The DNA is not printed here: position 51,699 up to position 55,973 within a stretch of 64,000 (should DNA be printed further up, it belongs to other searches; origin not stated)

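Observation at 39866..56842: Four 100-N scaffold gaps whose flanks overlap; at least one is an unmerged contig overlap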

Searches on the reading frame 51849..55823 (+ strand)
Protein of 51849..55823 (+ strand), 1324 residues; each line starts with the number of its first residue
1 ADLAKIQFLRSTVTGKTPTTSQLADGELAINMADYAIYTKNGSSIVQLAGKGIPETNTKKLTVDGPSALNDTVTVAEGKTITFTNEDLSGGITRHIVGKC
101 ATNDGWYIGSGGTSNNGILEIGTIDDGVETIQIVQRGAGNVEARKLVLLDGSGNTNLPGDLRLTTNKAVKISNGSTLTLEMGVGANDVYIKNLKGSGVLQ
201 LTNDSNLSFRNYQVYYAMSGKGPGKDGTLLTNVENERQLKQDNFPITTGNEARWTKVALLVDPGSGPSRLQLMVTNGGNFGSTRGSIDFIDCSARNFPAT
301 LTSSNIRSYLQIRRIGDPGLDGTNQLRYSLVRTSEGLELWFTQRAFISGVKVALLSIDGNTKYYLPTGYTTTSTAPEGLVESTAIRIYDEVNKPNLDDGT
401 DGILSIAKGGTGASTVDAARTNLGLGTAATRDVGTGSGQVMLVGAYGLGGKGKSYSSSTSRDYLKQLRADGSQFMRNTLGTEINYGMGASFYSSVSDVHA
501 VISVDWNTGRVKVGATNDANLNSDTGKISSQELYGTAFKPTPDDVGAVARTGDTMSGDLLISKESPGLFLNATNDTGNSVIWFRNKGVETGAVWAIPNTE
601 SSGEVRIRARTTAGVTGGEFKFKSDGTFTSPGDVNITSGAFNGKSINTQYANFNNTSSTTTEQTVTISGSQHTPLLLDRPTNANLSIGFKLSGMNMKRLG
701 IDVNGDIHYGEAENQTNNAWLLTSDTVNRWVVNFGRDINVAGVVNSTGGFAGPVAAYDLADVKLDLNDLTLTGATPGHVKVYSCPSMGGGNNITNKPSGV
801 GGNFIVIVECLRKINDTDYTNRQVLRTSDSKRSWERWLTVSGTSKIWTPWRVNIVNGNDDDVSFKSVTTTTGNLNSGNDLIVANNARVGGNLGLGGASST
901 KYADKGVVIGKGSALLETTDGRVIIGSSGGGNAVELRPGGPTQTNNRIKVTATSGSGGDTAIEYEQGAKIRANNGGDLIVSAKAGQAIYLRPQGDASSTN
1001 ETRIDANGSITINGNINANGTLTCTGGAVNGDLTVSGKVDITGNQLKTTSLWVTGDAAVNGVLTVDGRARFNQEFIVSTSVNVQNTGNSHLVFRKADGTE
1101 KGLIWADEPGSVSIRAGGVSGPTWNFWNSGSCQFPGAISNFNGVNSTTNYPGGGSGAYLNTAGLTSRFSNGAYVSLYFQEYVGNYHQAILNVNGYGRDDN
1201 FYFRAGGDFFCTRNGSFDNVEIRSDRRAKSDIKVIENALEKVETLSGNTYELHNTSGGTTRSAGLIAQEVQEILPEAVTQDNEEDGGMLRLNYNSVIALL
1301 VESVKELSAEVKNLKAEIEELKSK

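Call 30: search_protein_families(library=pfam, proteins=[window:51849-55820:+], max_evalue=0.01)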
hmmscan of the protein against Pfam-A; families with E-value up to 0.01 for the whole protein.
window:51849-55820:+ (1324 aa): 1 family
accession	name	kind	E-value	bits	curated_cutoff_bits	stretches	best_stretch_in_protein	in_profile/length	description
PF13884.11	Peptidase_S74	-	4.4e-15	56.1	22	1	1224-1279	1-58/58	Chaperone of endosialidase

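Call 31: search_protein_families(library=phrogs, proteins=[window:51849-55820:+], max_evalue=0.00001)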
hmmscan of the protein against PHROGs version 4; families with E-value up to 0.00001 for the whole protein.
window:51849-55820:+ (1324 aa): 31 families (the best 25 are shown)
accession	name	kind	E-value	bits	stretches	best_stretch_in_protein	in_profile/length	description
phrog_10316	-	tail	0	2160.1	2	1-1040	4-1061/1471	tail fiber protein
phrog_24369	-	tail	1.2e-202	676.8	1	239-1020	218-957/1396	tail fiber protein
phrog_1699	-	tail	7e-59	201.3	2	1124-1323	843-996/1000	long tail fiber protein distal subunit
phrog_5668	-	tail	7.4e-41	141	1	979-1323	1269-1563/1567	tail fiber protein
phrog_5667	-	tail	4.7e-38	132.3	1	942-1317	402-785/786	long tail fiber protein distal subunit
phrog_19966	-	tail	1.8e-35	123.7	2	1208-1316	617-722/724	long tail fiber protein distal subunit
phrog_14572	-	tail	1.8e-32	114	1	1145-1323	327-475/484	tail fiber protein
phrog_5481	-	tail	1.6e-31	110.7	1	969-1323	662-1025/1043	tail fiber protein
phrog_19567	-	tail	3.1e-30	106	1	1188-1317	1263-1377/1379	tail fiber protein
phrog_22609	-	tail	3.7e-30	105.4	1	1194-1322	1052-1181/1184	tail fiber protein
phrog_11011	-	tail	6.6e-29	101.4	1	703-1323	840-1282/1291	long tail fiber protein distal subunit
phrog_1980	-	tail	1.2e-26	95.1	1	977-1324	168-436/449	tail fiber protein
phrog_18186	-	tail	9.9e-26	91.5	1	1218-1319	481-575/582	baseplate wedge subunit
phrog_8215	-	tail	1.6e-24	87.4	1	1223-1319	908-997/1000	baseplate wedge initiator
phrog_6578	-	tail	2.5e-24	86.2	1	1219-1323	1075-1192/1210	tail fiber protein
phrog_30158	-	unknown function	8.2e-16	58.5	1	1224-1316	694-778/779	-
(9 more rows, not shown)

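Call 50: find_encoding_contigs(protein=window:51849-55823:+, flank=10000, max_places=6)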
Protein window:51849-55823:+ (1324 aa): no gene with exactly this product is on record in the collection.

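Call 51: find_encoding_contigs(protein=window:51942-55823:+, flank=10000, max_places=6)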
Protein window:51942-55823:+ (1293 aa): no gene with exactly this product is on record in the collection.

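Call 52: find_homologous_proteins(query=window:51849-55820:+, max_evalue=1e-50)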
Query window:51849-55820:+ (1324 aa): 586 proteins with E <= 1e-50 among 8000 candidates; the best 120 are listed.
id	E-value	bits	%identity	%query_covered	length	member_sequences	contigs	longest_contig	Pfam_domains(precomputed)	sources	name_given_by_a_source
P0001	0.0e+0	2825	96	100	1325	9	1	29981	PF13884.12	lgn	-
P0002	0.0e+0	2723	93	100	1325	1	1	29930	PF13884.12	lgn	-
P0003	0.0e+0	2609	89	100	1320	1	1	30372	PF13884.12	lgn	-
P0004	0.0e+0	2600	89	100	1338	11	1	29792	PF13884.12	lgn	-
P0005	0.0e+0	2583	88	100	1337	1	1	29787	PF13884.12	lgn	-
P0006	0.0e+0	2574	88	100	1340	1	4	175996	PF13884.12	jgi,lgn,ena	jgi:hypothetical protein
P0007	0.0e+0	2501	86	100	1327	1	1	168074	PF13884.12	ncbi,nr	ncbi:L-shaped tail fiber protein [Klebsiella phage KMI9]|nr:L-shaped tail fiber protein [Klebsiella 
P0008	0.0e+0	2412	83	100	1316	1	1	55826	PF13884.12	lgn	-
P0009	0.0e+0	2408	83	100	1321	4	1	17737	PF13884.12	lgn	-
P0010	0.0e+0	2368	82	100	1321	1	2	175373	PF13884.12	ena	-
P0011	0.0e+0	2342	81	100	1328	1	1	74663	PF13884.12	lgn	-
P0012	0.0e+0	2321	81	100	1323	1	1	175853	PF13884.12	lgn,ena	-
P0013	0.0e+0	2302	80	100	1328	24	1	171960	PF13884.12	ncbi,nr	ncbi:L-shaped tail fiber protein [Klebsiella phage Kpn35c1]|nr:L-shaped tail fiber protein [Klebsiel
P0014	0.0e+0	2258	79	100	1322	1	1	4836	PF13884.12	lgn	-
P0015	0.0e+0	2221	78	100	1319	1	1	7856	PF13884.12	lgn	-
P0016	0.0e+0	2220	77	100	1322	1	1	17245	PF13884.12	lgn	-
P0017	0.0e+0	2219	78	100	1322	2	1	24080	PF13884.12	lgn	-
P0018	0.0e+0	2218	74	79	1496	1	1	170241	PF13884.12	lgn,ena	-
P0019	0.0e+0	2218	78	100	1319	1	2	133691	PF13884.12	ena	-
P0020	0.0e+0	2218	78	100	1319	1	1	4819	PF13884.12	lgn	-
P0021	0.0e+0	2213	78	100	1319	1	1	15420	PF13884.12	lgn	-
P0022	0.0e+0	2213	78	100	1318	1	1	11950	PF13884.12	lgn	-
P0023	0.0e+0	2193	77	100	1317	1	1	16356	PF13884.12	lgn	-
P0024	0.0e+0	2179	77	100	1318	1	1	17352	PF13884.12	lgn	-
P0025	0.0e+0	2178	77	100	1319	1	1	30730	PF13884.12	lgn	-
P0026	0.0e+0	2178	77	100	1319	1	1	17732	PF13884.12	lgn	-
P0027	0.0e+0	2166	77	100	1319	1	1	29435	PF13884.12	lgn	-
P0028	0.0e+0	2166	76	100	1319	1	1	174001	PF13884.12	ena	-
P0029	0.0e+0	2166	76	100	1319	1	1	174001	PF13884.12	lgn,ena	-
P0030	0.0e+0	2165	76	100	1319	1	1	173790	PF13884.12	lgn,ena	-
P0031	0.0e+0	2163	76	100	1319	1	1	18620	PF13884.12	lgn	-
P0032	0.0e+0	2161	76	100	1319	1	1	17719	PF13884.12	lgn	-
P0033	0.0e+0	2160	76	100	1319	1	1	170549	PF13884.12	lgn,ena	-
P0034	0.0e+0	2156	71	79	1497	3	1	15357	PF13884.12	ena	-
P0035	0.0e+0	2154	76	100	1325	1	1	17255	PF13884.12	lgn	-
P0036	0.0e+0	2151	76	100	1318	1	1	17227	PF13884.12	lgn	-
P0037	0.0e+0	2144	76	100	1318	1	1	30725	PF13884.12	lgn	-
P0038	0.0e+0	2141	75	100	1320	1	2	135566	PF13884.12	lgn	-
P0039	0.0e+0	2115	75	100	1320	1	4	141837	PF13884.12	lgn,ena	-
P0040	0.0e+0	2105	74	100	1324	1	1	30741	PF13884.12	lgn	-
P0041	0.0e+0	2103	74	100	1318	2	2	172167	PF13884.12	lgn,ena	-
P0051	0.0e+0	1960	70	100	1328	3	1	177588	PF13884.12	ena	-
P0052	0.0e+0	1928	64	77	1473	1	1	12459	PF13884.12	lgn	-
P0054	0.0e+0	1907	69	100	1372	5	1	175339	PF13884.12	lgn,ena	-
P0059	0.0e+0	1837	80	78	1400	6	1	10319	PF13884.12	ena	-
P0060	0.0e+0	1826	61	76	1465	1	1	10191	PF13884.12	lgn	-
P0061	0.0e+0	1826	79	78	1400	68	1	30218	PF13884.12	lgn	-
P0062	0.0e+0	1807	63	76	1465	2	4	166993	PF13884.12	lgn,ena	-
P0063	0.0e+0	1776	62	77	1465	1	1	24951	PF13884.12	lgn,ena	-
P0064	0.0e+0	1774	89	42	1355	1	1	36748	PF13884.12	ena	-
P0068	0.0e+0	1765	80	75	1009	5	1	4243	PF13884.12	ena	-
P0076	0.0e+0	1736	89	42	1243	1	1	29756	PF13884.12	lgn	-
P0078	0.0e+0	1735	90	42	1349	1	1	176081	PF13884.12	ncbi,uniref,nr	ncbi:tail fiber protein [Klebsiella phage Matisse]|uniref:Long tail fiber protein Gp37 n=1 Tax=Klebs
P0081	0.0e+0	1722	89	42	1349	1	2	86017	PF13884.12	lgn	-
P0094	0.0e+0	1680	72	76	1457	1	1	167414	PF13884.12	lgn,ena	-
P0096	0.0e+0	1665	60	83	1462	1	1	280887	PF13884.12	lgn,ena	-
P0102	0.0e+0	1637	59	64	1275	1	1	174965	PF13884.12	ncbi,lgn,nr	ncbi:TPA: tail fiber domain-containing protein [Klebsiella pneumoniae]|nr:tail fiber domain-containi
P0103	0.0e+0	1627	58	64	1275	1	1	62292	PF13884.12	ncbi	-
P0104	0.0e+0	1623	59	64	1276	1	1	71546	PF13884.12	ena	-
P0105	0.0e+0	1618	79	42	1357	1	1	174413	PF13884.12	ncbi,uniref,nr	ncbi:tail fiber protein [Klebsiella phage KP27]|uniref:Long tail fiber protein Gp37 n=1 Tax=Klebsiel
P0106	0.0e+0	1616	59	64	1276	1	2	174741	PF13884.12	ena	-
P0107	0.0e+0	1597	58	64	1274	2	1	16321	PF13884.12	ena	-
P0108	0.0e+0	1597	80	42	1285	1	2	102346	PF13884.12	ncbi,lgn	-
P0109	0.0e+0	1595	79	42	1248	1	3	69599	PF13884.12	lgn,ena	-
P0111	0.0e+0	1586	58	64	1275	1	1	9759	PF13884.12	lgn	-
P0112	0.0e+0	1585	59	64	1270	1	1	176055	PF13884.12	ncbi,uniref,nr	ncbi:L-shaped tail fiber protein [Klebsiella phage Miro]|uniref:Long tail fiber protein Gp37 n=1 Tax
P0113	0.0e+0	1582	79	42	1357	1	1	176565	PF13884.12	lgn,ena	-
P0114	0.0e+0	1579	77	42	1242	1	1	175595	PF13884.12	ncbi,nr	ncbi:L-shaped tail fiber protein [Klebsiella phage BL02]|nr:L-shaped tail fiber protein [Klebsiella 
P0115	0.0e+0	1577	77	42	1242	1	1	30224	PF13884.12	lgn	-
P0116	0.0e+0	1576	77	42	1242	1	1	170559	PF13884.12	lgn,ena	-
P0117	0.0e+0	1572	59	64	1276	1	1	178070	PF13884.12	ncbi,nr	ncbi:hypothetical protein R61_268 [Klebsiella phage R6_1]|nr:hypothetical protein R61_268 [Klebsiell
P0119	0.0e+0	1570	58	64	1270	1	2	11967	PF13884.12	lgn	-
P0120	0.0e+0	1569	57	64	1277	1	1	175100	PF13884.12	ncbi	-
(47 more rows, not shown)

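Call 53: find_encoding_contigs(protein=P0001, flank=8000, max_places=3)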
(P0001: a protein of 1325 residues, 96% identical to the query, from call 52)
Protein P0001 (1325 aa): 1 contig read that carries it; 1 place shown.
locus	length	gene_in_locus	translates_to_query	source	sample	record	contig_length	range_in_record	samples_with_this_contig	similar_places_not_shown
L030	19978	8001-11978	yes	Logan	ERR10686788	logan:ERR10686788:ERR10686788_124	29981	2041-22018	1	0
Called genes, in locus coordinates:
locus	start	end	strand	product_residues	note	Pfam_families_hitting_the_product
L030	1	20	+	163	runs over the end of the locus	PF13353:Fer4_12, PF04055:Radical_SAM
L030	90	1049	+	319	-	-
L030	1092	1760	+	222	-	-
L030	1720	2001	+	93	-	PF00462:Glutaredoxin (weak)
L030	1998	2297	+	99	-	PF24454:DUF7570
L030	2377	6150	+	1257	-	PF21560:Gp34_2nd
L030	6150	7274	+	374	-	-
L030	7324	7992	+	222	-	PF03903:Phage_T4_gp36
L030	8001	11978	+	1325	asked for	PF13884:Peptidase_S74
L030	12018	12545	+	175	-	PF21721:Gp38_N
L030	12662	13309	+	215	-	PF11031:Phage_holin_T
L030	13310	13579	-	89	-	-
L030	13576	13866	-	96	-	-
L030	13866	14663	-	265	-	-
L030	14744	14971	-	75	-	-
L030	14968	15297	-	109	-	-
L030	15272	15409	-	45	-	PF23876:DUF7230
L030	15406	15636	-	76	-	PF26902:Phage_T4_Y12K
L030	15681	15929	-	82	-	-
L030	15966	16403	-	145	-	PF06591:Phage_T4_Ndd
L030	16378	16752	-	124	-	-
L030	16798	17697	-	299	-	PF26926:Phage_T4_rIIB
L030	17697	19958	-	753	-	-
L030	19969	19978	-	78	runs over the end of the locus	-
